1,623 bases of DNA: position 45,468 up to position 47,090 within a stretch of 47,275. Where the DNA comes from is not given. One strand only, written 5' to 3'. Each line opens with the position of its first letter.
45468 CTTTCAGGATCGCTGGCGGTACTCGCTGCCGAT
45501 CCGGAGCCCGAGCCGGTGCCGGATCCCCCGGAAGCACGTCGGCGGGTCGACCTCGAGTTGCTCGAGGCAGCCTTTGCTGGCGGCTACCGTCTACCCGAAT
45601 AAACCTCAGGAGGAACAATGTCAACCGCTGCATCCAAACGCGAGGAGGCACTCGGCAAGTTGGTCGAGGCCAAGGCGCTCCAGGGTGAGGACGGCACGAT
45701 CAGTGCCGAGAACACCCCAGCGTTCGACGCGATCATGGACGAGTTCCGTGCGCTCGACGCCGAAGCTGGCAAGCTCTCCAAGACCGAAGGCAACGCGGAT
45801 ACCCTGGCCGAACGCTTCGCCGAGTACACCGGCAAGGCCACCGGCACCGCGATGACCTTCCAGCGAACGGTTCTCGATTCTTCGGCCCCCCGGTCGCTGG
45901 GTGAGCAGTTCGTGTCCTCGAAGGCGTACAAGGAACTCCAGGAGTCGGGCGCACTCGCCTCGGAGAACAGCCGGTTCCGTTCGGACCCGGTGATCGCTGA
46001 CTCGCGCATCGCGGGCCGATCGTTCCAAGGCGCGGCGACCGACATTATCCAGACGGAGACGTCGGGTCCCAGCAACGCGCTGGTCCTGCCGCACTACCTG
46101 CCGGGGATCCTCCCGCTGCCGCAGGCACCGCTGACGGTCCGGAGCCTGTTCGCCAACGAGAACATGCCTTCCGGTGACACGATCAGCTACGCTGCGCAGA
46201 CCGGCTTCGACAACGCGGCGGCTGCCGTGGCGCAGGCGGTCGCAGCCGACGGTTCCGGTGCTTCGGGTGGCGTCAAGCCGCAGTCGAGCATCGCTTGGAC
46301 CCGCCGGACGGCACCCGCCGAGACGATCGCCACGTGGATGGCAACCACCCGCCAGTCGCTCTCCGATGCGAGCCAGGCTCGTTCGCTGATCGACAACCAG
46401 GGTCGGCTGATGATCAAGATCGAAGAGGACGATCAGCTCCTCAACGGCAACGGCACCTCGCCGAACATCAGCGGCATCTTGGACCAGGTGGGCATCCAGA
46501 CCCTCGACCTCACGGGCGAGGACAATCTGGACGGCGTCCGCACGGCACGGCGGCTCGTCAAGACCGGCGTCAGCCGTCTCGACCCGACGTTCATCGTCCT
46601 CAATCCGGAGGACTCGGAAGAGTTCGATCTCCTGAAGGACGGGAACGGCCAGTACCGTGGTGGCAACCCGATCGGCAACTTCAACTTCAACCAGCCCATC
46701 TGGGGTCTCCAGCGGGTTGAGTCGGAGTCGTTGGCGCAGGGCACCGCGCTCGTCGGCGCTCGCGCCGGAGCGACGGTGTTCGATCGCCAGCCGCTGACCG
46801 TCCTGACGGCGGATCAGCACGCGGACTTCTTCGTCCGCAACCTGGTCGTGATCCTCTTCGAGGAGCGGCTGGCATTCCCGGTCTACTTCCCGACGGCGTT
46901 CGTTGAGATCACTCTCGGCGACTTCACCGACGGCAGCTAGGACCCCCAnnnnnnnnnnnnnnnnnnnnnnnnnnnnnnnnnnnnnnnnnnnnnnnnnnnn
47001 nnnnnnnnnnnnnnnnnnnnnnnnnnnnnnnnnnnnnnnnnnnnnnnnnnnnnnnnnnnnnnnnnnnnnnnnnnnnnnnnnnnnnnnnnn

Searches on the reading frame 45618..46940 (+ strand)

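Call 28: search_protein_families(library=pfam, proteins=[window:45618-46940:+], max_evalue=0.001)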
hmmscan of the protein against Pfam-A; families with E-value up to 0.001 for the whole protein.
window:45618-46940:+ (440 aa): 1 family
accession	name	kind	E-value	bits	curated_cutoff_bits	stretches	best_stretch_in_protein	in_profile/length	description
PF05065.19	Phage_capsid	-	8.3e-31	107.8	24.2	1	155-431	4-278/280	Phage capsid family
